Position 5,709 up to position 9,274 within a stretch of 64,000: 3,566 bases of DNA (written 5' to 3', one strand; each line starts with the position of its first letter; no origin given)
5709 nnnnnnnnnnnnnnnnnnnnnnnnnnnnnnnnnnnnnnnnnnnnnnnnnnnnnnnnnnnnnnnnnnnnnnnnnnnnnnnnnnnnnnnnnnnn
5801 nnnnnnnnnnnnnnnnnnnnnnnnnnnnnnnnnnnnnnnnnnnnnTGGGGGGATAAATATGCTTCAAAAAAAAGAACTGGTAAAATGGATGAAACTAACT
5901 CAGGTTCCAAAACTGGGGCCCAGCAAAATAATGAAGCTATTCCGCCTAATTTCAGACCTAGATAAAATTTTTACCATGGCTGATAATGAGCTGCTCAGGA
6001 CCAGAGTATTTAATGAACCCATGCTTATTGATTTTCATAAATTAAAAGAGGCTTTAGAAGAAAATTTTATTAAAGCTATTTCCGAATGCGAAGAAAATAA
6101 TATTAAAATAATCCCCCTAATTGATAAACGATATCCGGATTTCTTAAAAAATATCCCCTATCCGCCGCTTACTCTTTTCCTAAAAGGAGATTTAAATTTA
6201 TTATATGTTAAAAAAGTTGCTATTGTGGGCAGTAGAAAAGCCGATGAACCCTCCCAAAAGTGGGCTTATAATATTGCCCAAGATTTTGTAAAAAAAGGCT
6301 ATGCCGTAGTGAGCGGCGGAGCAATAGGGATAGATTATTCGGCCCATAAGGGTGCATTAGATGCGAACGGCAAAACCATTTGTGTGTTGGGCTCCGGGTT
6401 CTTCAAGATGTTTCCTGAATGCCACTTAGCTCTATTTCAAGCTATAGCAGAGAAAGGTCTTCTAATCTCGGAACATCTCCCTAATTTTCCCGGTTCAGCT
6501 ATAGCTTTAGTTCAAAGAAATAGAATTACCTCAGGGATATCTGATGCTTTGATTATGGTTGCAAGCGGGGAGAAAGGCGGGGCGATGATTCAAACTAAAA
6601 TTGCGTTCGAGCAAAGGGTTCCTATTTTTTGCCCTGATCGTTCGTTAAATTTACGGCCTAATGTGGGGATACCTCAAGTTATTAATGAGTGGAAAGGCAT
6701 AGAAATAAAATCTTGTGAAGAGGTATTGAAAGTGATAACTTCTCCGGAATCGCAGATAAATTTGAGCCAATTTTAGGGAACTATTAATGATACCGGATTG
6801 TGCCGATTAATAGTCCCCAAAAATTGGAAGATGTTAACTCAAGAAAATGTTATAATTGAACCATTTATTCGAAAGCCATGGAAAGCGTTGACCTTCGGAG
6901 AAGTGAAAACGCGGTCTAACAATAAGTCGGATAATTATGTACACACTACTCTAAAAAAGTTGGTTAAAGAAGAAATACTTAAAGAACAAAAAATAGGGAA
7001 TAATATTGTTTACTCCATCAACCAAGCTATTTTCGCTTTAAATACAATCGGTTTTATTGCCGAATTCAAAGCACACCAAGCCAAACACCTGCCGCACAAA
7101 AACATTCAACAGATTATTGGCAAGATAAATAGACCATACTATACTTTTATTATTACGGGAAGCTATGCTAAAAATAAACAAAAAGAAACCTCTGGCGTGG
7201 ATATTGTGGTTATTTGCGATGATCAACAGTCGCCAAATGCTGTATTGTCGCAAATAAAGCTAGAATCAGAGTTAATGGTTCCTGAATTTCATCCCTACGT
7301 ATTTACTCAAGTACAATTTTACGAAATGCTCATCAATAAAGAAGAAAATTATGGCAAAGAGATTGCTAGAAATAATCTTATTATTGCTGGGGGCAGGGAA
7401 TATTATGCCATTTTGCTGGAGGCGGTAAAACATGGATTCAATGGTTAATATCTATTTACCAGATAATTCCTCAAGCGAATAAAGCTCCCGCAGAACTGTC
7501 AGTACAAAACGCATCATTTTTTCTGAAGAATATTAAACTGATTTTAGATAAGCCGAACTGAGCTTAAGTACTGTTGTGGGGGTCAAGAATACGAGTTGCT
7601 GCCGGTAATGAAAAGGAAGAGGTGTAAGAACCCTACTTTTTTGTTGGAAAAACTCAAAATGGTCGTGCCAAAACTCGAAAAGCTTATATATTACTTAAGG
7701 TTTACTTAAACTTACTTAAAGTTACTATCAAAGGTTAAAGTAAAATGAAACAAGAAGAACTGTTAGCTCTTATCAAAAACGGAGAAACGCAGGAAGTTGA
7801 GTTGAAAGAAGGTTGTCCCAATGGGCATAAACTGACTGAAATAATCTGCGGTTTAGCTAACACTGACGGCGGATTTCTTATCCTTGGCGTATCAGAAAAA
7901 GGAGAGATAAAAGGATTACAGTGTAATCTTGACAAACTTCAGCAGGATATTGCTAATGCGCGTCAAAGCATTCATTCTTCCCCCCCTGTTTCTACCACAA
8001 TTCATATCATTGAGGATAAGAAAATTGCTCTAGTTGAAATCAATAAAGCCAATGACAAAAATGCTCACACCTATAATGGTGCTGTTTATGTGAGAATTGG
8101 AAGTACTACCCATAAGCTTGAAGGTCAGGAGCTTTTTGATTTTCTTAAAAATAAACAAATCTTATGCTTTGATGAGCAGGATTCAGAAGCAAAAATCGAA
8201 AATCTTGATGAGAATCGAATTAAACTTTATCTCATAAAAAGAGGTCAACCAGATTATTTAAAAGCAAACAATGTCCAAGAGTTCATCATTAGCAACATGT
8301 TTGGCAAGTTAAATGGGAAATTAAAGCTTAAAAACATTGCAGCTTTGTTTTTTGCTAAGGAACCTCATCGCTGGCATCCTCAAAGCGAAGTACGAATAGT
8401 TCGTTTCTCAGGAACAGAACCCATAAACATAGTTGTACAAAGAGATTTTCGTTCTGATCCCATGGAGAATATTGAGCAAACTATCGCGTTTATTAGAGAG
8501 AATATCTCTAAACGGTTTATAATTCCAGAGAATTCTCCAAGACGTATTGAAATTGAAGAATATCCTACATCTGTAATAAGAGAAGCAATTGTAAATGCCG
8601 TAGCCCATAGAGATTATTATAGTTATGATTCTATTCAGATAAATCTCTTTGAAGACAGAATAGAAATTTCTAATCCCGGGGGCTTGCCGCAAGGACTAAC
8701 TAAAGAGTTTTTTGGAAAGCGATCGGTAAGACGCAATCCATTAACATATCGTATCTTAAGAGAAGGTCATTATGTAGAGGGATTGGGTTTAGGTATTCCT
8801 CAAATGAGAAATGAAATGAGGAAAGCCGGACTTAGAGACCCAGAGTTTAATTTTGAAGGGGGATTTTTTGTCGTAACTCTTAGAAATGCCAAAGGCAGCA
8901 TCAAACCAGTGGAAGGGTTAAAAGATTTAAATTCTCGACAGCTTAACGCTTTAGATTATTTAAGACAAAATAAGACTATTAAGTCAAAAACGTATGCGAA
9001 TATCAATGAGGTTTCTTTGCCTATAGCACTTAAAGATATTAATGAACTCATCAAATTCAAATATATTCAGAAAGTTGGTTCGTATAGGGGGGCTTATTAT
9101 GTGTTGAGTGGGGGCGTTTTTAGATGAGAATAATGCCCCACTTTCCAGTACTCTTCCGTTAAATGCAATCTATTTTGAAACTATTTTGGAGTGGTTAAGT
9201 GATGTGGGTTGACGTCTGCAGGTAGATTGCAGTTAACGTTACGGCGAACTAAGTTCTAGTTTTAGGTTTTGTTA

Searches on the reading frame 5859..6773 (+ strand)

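Call 59: search_protein_families(library=pfam, proteins=[window:5859-6773:+], max_evalue=0.001)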
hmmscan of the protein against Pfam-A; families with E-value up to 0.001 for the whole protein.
window:5859-6773:+ (305 aa): 2 families
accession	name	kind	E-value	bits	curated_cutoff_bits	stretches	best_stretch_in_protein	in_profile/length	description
PF02481.21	DNA_processg_A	-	4.7e-55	186.5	29.6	1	77-277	2-205/212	DNA recombination-mediator protein A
PF18306.6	LDcluster4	-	6.4e-08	32.8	26.3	1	119-177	3-62/151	SLOG cluster4 family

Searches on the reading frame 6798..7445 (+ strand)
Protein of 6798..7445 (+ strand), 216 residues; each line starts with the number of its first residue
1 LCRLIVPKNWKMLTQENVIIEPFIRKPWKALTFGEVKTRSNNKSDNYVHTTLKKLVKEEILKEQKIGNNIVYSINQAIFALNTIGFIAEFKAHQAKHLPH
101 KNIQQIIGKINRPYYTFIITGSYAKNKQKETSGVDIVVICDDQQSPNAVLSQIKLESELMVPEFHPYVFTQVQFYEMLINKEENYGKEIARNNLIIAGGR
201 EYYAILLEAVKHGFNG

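Call 59: search_protein_families(library=pfam, proteins=[window:6798-7445:+], max_evalue=0.001)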
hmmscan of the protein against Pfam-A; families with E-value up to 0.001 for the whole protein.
window:6798-7445:+ (216 aa): 2 families
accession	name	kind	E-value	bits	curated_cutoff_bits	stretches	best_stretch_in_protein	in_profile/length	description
PF18765.7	Polbeta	-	3.6e-05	24.3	26.9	1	118-176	17-68/93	Polymerase beta, Nucleotidyltransferase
PF01909.29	NTP_transf_2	-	6.5e-05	23.7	21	1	115-181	15-85/93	Nucleotidyltransferase domain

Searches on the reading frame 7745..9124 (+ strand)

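Call 8: search_protein_families(library=pfam, proteins=[window:7745-9124:+], max_evalue=0.001)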
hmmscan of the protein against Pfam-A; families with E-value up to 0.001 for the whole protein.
window:7745-9124:+ (460 aa): 2 families
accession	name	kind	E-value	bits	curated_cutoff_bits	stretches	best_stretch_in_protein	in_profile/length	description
PF13749.12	HATPase_c_4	-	4e-23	81.7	26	1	296-379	3-89/89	Putative ATP-dependent DNA helicase recG C-terminal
PF04326.19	SLFN_AlbA_2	-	3.9e-20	73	25.3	1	14-125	1-117/118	Schlafen, AlbA_2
